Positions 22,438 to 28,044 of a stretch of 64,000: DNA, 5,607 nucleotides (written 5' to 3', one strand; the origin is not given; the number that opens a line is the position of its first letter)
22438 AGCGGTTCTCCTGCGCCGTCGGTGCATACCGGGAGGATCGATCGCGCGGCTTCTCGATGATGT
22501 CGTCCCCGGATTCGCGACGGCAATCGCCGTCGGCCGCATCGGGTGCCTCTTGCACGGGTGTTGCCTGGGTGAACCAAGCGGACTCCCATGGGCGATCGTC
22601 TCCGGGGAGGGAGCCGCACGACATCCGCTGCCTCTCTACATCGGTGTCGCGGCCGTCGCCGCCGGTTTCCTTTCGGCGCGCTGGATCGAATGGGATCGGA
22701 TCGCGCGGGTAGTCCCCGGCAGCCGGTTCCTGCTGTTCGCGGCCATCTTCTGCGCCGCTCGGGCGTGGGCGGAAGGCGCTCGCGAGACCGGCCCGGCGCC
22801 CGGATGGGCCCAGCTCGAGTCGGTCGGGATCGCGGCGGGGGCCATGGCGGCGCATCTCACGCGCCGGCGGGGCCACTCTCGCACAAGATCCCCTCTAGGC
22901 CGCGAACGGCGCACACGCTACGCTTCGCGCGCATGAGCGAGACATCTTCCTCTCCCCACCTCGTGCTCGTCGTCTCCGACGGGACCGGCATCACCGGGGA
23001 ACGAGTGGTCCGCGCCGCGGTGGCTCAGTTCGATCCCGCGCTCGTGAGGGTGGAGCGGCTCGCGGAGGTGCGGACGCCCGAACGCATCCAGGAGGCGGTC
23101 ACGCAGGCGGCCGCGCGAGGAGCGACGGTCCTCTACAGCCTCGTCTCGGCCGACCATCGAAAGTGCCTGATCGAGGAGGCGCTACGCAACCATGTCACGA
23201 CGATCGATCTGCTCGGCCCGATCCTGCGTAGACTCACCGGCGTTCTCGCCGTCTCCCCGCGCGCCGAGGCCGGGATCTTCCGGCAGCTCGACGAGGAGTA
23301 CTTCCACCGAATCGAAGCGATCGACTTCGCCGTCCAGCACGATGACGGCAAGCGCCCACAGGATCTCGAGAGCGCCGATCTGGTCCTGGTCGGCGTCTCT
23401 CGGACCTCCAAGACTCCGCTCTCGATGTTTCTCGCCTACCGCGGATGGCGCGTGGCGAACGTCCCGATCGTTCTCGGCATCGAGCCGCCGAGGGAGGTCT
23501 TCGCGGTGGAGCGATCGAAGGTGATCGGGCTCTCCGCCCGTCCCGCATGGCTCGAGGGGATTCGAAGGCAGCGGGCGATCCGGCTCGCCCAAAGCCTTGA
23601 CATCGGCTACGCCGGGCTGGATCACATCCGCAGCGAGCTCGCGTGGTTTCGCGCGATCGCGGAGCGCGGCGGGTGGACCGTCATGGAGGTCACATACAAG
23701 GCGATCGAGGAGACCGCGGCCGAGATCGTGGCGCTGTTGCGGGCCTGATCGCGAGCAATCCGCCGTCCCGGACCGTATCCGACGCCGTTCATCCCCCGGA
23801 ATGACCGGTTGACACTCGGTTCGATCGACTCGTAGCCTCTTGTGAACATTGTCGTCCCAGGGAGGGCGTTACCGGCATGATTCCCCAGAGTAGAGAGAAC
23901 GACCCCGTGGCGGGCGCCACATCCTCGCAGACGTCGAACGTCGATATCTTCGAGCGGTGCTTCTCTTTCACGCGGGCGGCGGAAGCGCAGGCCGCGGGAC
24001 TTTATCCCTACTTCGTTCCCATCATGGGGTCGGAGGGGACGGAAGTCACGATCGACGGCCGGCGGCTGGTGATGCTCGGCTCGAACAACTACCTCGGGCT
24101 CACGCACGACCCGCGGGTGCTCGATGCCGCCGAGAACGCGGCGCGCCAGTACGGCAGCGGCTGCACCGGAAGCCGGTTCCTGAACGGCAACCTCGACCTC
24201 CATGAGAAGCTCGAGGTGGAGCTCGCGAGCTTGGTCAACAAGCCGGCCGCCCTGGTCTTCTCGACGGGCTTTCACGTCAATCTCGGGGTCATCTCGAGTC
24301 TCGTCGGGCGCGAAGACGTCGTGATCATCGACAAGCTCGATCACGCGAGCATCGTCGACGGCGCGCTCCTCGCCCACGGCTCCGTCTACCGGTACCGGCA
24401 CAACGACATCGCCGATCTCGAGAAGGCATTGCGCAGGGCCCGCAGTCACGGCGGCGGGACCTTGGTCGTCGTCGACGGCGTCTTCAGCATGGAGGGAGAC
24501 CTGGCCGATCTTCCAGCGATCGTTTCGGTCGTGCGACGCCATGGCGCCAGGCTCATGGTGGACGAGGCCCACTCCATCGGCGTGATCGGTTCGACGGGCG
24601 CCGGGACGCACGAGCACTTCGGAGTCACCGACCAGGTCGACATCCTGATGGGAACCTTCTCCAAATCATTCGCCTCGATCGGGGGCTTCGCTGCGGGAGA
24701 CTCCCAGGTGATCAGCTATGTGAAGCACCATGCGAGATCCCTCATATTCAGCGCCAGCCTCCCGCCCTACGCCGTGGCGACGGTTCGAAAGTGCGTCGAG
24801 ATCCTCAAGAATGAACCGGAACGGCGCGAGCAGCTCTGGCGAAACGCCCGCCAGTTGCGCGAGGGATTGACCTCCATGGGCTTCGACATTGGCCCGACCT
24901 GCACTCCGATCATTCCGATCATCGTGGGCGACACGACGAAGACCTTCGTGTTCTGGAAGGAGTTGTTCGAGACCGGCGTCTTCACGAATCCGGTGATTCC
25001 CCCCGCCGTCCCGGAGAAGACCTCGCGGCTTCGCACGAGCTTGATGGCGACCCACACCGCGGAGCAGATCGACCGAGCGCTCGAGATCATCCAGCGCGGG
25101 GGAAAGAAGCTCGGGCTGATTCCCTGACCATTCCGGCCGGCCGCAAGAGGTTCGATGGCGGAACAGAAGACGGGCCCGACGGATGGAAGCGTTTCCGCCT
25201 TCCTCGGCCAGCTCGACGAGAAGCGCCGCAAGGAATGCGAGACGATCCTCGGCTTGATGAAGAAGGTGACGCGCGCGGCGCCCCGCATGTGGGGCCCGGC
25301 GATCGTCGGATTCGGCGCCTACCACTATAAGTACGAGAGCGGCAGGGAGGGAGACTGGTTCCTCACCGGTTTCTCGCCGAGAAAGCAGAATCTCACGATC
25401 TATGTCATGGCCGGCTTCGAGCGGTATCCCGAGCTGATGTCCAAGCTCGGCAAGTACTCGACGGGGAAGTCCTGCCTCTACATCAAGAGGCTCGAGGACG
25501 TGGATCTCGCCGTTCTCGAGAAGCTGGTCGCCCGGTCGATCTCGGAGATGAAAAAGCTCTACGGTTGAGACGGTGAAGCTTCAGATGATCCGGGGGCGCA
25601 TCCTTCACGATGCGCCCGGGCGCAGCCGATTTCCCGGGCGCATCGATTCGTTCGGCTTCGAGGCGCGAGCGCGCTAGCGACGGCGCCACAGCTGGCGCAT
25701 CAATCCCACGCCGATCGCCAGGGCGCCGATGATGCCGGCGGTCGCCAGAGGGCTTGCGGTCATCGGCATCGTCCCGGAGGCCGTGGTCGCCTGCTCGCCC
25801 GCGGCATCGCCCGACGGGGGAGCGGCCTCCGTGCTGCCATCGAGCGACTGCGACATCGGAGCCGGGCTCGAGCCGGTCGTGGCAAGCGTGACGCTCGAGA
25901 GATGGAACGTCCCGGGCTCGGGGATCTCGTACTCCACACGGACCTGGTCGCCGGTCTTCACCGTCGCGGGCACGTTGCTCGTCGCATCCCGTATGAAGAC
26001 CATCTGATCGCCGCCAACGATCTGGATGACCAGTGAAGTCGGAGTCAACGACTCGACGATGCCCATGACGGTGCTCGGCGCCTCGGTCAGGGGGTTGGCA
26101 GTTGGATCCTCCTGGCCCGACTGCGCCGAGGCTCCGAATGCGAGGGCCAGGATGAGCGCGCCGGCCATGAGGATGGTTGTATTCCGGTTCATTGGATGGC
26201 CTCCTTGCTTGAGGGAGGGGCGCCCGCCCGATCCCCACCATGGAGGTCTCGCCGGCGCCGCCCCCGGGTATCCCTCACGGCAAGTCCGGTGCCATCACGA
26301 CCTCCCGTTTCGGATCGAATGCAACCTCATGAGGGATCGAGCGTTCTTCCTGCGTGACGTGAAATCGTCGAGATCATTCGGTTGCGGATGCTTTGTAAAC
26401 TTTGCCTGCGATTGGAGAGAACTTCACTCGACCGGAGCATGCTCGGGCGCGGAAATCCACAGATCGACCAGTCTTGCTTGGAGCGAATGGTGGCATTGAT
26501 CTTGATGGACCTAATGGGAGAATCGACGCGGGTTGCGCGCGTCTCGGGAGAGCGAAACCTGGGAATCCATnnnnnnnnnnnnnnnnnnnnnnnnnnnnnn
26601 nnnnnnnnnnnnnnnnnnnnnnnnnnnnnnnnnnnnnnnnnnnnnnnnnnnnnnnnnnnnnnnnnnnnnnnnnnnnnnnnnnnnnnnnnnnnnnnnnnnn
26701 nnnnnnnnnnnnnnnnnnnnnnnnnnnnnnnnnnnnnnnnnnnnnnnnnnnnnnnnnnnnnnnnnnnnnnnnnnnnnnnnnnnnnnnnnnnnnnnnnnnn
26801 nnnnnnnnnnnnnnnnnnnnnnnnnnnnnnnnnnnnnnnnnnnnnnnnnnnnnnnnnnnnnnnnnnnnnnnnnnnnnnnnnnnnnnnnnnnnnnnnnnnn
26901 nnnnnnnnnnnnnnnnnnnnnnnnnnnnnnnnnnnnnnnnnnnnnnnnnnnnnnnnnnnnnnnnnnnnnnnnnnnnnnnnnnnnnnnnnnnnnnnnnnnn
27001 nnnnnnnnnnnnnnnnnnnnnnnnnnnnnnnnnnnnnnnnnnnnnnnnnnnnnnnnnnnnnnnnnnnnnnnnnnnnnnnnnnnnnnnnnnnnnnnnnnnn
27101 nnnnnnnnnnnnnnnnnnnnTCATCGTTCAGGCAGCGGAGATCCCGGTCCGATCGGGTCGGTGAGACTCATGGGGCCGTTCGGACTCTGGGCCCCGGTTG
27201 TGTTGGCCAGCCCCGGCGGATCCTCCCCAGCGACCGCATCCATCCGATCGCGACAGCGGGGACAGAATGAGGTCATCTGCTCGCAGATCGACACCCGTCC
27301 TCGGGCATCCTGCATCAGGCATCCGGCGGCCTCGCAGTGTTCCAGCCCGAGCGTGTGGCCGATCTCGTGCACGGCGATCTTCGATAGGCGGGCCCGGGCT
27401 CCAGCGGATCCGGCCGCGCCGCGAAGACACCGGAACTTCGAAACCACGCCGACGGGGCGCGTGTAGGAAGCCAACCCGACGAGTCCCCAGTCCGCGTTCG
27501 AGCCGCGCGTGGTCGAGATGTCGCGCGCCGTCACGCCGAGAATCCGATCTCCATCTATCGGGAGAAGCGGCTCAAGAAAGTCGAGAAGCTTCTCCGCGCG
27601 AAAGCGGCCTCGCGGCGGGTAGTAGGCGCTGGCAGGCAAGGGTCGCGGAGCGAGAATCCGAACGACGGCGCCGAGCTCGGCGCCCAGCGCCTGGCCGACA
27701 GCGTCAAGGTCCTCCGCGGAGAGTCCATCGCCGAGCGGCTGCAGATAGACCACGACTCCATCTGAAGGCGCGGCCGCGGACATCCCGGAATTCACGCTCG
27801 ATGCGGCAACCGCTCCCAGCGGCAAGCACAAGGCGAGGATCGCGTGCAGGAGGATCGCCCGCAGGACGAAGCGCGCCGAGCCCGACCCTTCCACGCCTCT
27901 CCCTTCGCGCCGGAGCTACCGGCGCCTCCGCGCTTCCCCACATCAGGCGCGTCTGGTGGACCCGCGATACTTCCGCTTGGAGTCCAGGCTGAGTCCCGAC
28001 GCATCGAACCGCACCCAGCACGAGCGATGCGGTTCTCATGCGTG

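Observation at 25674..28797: Sortase gene flanked by two paralogous secreted proteins with LPATAT / PLATAG-type tripartite sorting signals, in a diderm genome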

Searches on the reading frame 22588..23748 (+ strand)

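Call 79: search_protein_families(library=pfam, proteins=[window:22588-23748:+], max_evalue=0.00001)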
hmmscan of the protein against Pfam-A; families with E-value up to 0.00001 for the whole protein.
window:22588-23748:+ (386 aa): 1 family
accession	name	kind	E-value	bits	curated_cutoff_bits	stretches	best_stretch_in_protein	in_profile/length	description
PF03618.20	Kinase-PPPase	-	2.1e-84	283.6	23.5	1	126-381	1-256/256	Kinase/pyrophosphorylase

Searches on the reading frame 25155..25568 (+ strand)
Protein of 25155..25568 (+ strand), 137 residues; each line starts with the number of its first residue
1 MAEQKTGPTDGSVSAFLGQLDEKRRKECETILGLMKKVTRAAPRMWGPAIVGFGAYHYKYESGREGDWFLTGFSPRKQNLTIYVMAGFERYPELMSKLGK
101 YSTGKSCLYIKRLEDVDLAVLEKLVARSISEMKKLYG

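Call 3: search_protein_families(library=pfam, proteins=[window:25155-25568:+], max_evalue=0.1)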
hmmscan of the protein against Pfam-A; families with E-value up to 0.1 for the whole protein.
window:25155-25568:+ (137 aa): 1 family
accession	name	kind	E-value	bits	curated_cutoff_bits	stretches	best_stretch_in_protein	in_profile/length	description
PF08818.16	DUF1801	-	1.4e-12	48.2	27.2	1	24-129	1-85/85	Domain of unknown function (DU1801)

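Call 4: search_protein_families(library=ncbifam, proteins=[window:25155-25568:+], max_evalue=0.1)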
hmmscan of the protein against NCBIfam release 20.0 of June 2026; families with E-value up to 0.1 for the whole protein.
window:25155-25568:+ (137 aa): 0 families

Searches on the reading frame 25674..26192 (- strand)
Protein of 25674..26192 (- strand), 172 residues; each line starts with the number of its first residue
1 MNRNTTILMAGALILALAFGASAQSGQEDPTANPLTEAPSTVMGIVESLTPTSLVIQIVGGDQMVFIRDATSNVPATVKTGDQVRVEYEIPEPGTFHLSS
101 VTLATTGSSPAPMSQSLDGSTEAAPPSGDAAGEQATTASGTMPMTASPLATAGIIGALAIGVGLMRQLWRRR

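Call 3: search_protein_families(library=pfam, proteins=[window:25674-26192:-], max_evalue=0.1)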
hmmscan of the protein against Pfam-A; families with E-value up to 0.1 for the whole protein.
window:25674-26192:- (172 aa): 0 families

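Call 4: search_protein_families(library=ncbifam, proteins=[window:25674-26192:-], max_evalue=0.1)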
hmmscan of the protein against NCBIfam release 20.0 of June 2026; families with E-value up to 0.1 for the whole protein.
window:25674-26192:- (172 aa): 1 family
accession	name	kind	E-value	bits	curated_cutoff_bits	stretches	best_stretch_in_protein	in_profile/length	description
NF006937.0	PRK09419.1-4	equivalog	0.039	11.3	2554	1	84-172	1311-1403/1411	multifunctional 2',3'-cyclic-nucleotide 2'-phosphodiesterase/3'-nucleotidase/5'-nucleotidase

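Call 24: list_cluster_members(proteins=[P0001, window:25674-26192:-, window:28168-28797:-, window:27121-27894:-, window:23877-25127:+, window:25155-25568:+])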
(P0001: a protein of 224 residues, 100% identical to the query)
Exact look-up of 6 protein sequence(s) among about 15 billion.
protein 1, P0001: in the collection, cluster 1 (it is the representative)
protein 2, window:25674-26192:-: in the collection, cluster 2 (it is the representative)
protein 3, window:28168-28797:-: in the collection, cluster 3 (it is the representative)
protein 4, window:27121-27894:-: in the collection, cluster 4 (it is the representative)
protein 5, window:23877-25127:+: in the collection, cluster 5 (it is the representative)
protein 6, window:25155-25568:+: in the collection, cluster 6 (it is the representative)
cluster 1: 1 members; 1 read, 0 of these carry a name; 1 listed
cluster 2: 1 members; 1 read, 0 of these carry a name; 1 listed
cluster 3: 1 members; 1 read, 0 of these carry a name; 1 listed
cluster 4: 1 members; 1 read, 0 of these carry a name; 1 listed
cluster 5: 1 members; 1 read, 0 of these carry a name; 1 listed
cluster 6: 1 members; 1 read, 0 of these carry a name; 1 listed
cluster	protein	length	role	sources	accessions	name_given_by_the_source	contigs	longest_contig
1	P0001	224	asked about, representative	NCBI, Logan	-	-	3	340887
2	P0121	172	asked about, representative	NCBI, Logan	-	-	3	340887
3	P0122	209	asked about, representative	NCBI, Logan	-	-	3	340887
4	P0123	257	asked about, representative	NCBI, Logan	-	-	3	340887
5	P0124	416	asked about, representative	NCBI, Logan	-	-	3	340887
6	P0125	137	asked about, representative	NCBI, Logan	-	-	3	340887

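Call 29: search_protein_families(library=pfam, proteins=[window:25674-26192:-], max_evalue=5)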
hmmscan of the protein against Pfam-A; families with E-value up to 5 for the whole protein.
window:25674-26192:- (172 aa): 2 families
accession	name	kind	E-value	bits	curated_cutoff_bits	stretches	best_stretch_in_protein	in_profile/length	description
PF12004.13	DAB2P_C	-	0.12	12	24.3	1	71-146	260-337/512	Disabled homolog 2-interacting protein, C-terminal domain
PF18914.6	DUF5666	-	0.34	11.7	27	1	44-94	2-52/60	Domain of unknown function (DUF5666)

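Call 36: find_homologous_proteins(query=window:25674-26192:-, max_evalue=0.01)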
Query window:25674-26192:- (172 aa): 1 proteins with E <= 0.01 among 372 candidates.
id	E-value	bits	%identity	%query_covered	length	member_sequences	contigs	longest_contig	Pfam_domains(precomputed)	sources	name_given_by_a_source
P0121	1.3e-100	352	100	100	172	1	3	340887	-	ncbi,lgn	-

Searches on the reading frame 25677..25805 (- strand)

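Call 31: search_protein_families(library=ncbifam, proteins=[window:25677-25805:-], max_evalue=10)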
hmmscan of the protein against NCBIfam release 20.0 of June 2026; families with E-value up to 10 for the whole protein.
seq(43 aa): 1 family
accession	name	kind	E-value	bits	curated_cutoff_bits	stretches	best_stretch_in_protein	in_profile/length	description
TIGR04383.1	acidic_w_LPXTA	equivalog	0.028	13.7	50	1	7-36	284-313/320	processed acidic surface protein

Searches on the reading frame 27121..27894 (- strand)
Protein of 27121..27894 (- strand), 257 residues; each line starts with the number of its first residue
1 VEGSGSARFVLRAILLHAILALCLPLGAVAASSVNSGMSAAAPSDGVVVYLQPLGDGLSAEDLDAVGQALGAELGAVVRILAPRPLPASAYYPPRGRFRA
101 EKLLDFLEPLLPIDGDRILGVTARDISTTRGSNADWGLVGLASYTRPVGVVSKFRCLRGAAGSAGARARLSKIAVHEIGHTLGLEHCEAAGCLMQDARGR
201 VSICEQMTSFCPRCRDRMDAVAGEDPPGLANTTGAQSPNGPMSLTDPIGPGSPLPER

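Call 3: search_protein_families(library=pfam, proteins=[window:27121-27894:-], max_evalue=0.1)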
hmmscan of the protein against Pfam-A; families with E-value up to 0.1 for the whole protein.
window:27121-27894:- (257 aa): 9 families
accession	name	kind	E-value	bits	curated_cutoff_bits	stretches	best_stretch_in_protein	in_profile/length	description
PF07998.17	Peptidase_M54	-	8.5e-08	32.9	24.4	1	169-218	144-192/194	Peptidase family M54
PF00413.30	Peptidase_M10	-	3.4e-06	27.5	24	1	167-196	105-134/159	Matrixin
PF16313.11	DUF4953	-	0.00049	19.8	24.2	1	167-190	10-33/316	Met-zincin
PF13583.11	Reprolysin_4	-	0.0036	17.4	22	1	162-192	128-157/203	Metallo-peptidase family M12B Reprolysin-like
PF13688.12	Reprolysin_5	-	0.0073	17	27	1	129-192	98-169/196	Metallo-peptidase family M12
PF10462.15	Peptidase_M66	-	0.013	14.9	20.6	1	161-189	183-211/306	Peptidase M66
PF12388.14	Peptidase_M57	-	0.017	15.3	21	0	172-187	135-150/212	Dual-action HEIGH metallo-peptidase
PF13582.12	Reprolysin_3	-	0.021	15.8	22.4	1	161-186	97-122/123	Metallo-peptidase family M12B Reprolysin-like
PF12044.14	Metallopep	-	0.049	12.7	27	1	175-195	319-338/427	Putative peptidase family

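Call 4: search_protein_families(library=ncbifam, proteins=[window:27121-27894:-], max_evalue=0.1)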
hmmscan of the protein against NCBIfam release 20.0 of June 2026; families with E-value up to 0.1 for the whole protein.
window:27121-27894:- (257 aa): 3 families
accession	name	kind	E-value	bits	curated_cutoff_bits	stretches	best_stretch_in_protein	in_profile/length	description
NF033823.0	archmetzin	subfamily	1.9e-26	93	145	1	51-217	4-169/170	archaemetzincin family Zn-dependent metalloprotease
NF033824.1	Myxo_non_zincin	equivalog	1.4e-12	47.7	250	1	84-219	40-170/174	non-proteolytic archaemetzincin-like protein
NF041905.1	MXAN_2677_2678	equivalog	0.00023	20.3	250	1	151-196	165-210/283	myxosortase-dependent metalloprotease, MXAN_2677/MXAN_2678 family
